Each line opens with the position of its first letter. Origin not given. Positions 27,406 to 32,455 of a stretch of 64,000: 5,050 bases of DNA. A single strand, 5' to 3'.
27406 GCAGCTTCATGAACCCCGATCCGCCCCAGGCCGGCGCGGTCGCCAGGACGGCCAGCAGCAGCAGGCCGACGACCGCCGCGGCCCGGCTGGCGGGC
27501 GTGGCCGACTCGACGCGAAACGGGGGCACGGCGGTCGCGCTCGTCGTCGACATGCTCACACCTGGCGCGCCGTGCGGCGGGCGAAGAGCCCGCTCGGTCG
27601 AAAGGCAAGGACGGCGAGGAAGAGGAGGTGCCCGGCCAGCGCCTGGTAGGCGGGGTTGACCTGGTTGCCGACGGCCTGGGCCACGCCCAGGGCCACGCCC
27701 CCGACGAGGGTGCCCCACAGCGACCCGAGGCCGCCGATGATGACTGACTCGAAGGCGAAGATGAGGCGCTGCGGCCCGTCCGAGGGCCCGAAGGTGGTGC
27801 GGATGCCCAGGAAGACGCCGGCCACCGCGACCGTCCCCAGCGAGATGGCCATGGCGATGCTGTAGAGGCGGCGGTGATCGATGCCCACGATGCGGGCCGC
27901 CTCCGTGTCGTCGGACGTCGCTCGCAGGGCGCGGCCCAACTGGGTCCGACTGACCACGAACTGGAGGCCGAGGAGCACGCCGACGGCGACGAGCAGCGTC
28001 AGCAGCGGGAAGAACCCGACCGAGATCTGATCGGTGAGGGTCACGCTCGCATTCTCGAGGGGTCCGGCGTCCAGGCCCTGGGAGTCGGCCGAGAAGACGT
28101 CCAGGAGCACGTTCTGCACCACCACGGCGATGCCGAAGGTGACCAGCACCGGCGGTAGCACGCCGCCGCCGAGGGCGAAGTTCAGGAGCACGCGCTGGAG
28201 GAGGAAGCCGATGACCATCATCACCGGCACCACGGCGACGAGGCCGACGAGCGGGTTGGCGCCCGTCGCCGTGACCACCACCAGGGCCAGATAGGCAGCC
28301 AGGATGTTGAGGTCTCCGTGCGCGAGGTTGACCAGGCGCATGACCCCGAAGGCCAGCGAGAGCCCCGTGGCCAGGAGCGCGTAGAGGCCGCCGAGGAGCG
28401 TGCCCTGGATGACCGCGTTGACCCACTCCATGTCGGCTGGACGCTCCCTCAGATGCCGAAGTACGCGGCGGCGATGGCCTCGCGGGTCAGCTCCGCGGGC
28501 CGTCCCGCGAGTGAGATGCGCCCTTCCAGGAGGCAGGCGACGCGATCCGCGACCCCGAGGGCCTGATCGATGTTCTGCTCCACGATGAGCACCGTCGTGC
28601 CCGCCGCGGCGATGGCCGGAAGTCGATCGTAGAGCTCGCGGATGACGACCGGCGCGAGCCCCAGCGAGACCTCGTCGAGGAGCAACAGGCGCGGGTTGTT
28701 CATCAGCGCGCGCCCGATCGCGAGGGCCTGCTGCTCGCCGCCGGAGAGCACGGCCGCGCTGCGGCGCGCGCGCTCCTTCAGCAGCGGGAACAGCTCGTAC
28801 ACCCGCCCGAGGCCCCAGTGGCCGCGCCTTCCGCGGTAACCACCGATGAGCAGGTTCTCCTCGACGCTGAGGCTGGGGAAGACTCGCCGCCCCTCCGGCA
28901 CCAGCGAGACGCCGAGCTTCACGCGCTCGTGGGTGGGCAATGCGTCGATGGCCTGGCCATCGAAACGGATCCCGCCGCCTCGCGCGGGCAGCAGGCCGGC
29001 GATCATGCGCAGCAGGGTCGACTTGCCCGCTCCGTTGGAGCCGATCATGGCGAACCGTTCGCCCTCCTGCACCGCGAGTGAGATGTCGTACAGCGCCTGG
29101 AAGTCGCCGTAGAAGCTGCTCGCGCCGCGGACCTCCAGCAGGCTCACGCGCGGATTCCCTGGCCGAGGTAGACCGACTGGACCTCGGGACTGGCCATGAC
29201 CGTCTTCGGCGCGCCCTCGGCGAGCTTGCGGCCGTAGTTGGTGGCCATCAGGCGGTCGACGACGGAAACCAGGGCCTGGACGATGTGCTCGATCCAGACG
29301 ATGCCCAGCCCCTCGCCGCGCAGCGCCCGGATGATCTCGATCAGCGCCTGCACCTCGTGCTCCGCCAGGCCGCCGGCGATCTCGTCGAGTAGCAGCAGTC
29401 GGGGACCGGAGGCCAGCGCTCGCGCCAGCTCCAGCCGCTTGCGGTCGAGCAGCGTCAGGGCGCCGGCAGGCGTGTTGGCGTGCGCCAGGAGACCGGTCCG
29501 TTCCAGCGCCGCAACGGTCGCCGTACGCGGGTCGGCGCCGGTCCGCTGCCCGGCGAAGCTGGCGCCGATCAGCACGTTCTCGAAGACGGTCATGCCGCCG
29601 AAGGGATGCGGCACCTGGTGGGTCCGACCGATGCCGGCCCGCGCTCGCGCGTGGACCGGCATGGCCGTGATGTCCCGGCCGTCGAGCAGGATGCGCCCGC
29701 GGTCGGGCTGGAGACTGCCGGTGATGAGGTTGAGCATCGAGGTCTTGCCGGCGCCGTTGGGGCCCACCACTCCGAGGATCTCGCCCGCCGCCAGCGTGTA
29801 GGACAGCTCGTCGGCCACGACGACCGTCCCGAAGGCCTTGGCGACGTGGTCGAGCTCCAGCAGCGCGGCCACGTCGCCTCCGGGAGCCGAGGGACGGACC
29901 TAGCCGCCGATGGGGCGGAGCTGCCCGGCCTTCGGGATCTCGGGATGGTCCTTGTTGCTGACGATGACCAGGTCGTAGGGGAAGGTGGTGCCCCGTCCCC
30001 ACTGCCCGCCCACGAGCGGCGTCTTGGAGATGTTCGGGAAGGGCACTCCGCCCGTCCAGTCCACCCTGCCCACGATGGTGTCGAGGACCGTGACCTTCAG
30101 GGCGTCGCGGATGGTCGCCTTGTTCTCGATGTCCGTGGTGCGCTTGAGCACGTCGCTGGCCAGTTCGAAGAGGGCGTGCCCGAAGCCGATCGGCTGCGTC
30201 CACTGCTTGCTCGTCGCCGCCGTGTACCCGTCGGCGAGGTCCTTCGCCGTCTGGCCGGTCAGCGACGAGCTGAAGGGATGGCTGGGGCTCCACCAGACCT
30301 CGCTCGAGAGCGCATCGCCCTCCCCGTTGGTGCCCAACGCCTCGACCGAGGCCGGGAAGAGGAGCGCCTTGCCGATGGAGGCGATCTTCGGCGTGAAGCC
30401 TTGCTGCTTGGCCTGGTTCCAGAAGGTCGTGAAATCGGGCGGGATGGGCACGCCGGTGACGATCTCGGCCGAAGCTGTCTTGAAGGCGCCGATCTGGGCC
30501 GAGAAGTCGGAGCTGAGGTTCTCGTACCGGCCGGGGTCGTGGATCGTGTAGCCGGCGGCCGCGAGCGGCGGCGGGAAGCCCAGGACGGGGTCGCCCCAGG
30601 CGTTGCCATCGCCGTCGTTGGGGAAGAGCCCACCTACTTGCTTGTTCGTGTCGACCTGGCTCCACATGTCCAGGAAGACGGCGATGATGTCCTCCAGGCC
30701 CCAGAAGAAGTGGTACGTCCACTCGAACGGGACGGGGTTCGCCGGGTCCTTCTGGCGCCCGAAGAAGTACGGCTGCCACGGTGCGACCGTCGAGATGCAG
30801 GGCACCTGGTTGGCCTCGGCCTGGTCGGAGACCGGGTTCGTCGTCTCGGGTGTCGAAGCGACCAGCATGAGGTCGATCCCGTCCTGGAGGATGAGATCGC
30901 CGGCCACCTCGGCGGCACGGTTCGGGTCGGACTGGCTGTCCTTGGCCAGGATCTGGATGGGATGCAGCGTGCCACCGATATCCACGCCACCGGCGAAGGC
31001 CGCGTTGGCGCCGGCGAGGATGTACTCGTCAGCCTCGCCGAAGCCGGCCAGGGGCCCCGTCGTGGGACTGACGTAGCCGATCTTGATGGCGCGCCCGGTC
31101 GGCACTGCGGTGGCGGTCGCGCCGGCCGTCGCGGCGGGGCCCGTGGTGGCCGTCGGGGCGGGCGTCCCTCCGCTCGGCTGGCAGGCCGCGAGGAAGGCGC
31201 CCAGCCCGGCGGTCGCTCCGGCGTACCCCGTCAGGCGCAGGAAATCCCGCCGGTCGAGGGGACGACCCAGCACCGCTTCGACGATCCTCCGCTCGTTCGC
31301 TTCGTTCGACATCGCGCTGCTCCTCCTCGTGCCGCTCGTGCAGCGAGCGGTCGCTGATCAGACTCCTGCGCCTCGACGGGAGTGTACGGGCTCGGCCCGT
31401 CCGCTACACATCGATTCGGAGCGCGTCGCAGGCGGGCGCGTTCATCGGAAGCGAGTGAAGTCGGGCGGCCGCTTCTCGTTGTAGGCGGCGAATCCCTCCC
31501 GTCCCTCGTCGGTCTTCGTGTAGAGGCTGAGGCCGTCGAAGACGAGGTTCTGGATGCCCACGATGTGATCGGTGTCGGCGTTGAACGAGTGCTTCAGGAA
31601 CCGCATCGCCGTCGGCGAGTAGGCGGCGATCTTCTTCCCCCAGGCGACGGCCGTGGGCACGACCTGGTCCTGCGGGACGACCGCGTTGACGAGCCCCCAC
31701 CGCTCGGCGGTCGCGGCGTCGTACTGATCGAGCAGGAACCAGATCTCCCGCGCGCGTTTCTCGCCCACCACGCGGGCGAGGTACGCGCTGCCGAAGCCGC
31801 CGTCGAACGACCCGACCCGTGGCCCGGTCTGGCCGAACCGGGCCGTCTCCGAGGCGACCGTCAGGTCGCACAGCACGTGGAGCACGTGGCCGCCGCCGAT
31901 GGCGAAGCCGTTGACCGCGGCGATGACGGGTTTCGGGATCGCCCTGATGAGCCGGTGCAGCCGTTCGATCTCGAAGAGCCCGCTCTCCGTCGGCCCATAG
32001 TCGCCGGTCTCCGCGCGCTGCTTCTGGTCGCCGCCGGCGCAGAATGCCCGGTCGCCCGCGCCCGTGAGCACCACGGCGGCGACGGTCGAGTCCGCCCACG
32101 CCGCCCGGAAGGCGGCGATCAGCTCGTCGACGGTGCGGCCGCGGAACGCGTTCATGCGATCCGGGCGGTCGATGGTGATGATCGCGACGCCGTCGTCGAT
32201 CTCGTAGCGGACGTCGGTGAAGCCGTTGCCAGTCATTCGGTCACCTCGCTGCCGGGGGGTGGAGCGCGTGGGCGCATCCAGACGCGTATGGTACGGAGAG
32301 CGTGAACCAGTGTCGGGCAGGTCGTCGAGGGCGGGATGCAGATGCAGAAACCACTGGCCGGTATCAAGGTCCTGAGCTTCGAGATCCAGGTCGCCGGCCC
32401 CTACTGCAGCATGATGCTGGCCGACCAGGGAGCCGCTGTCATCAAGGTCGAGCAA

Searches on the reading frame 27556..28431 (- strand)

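Call 33: search_protein_families(library=pfam, proteins=[window:27556-28431:-], max_evalue=0.001)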
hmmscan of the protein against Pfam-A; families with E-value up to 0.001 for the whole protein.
window:27556-28431:- (291 aa): 1 family
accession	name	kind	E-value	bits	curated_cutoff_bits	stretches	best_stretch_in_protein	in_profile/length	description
PF02653.21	BPD_transp_2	-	2.2e-31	109.4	26.8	1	8-273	3-268/269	Branched-chain amino acid transport system / permease component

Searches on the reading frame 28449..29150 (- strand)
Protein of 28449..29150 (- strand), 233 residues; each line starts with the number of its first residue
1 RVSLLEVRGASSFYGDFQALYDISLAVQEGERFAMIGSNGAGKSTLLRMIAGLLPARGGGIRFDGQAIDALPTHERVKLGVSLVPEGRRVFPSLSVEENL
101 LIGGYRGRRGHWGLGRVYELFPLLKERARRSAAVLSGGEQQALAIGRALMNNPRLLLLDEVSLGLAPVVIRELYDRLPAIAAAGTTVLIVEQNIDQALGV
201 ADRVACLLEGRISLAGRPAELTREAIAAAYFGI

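Call 85: search_protein_families(library=pfam, proteins=[window:28449-29150:-], max_evalue=0.001)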
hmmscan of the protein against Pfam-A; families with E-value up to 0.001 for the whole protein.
window:28449-29150:- (233 aa): 3 families
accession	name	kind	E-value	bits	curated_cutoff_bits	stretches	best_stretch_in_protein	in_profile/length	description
PF00005.33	ABC_tran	-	1.3e-30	107.2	25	1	21-160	2-134/137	ABC transporter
PF13304.12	AAA_21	-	2.7e-11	44.5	27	2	34-101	3-83/304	AAA domain, putative AbiEii toxin, Type IV TA system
PF13555.12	AAA_29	-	0.00062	19.9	27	0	27-56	21-48/61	P-loop containing region of AAA domain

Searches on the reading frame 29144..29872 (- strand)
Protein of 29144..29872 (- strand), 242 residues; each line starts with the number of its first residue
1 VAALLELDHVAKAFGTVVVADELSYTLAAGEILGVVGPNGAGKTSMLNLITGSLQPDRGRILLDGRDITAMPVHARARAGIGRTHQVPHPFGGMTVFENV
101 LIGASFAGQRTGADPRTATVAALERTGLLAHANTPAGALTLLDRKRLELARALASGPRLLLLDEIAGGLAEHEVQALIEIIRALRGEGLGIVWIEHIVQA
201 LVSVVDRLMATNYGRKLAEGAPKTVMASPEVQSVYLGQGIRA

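Call 33: search_protein_families(library=pfam, proteins=[window:29144-29872:-], max_evalue=0.001)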
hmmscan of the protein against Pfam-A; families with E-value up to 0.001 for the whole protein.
window:29144-29872:- (242 aa): 2 families
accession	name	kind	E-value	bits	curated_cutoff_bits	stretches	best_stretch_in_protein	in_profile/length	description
PF00005.33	ABC_tran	-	8.1e-27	94.9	25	1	21-164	2-134/137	ABC transporter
PF12399.14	BCA_ABC_TP_C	-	9.6e-07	28.7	25.5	1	215-238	1-24/27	Branched-chain amino acid ATP-binding cassette transporter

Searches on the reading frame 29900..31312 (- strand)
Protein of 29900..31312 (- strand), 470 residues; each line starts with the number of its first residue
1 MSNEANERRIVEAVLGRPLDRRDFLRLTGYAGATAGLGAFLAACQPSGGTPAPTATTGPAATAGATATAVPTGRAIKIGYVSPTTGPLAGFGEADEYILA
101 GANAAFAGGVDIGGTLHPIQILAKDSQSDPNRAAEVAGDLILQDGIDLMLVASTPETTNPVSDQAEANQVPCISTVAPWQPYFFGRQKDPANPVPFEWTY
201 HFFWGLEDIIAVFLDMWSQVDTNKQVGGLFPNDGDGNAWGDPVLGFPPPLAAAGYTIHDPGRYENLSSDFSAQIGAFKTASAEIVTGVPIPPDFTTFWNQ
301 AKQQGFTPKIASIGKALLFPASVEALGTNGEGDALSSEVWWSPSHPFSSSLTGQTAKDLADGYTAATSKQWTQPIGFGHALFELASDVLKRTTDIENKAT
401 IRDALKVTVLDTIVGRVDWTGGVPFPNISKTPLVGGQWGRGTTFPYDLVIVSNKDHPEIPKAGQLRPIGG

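Call 33: search_protein_families(library=pfam, proteins=[window:29900-31312:-], max_evalue=0.001)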
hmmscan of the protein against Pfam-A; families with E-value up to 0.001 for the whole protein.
window:29900-31312:- (470 aa): 1 family
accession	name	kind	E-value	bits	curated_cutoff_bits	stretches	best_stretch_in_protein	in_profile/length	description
PF13458.12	Peripla_BP_6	-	1.2e-31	111.1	31.7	1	76-420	2-323/343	Periplasmic binding protein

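Call 56: search_solved_structures(query=window:29900-31312:-, max_evalue=0.00001)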
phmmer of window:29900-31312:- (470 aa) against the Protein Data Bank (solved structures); distinct sequences matched with E-value up to 0.00001: 0.

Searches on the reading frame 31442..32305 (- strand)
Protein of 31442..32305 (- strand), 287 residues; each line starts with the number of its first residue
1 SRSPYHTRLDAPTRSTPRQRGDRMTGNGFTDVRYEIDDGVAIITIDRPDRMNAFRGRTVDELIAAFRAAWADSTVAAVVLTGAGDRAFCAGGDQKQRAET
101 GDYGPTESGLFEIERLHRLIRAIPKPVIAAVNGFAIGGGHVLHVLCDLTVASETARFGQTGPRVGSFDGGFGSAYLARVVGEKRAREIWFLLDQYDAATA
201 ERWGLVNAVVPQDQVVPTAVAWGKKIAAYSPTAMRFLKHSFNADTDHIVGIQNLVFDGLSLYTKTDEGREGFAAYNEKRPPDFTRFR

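Call 85: search_protein_families(library=pfam, proteins=[window:31442-32305:-], max_evalue=0.001)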
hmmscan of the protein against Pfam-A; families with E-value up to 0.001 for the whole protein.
window:31442-32305:- (287 aa): 2 families
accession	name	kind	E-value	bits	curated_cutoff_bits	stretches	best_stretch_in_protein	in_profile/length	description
PF00378.25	ECH_1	-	2.4e-70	237.2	27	1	36-284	2-249/251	Enoyl-CoA hydratase/isomerase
PF16113.10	ECH_2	-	7.2e-25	88.6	27.2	1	41-181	2-144/335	Enoyl-CoA hydratase/isomerase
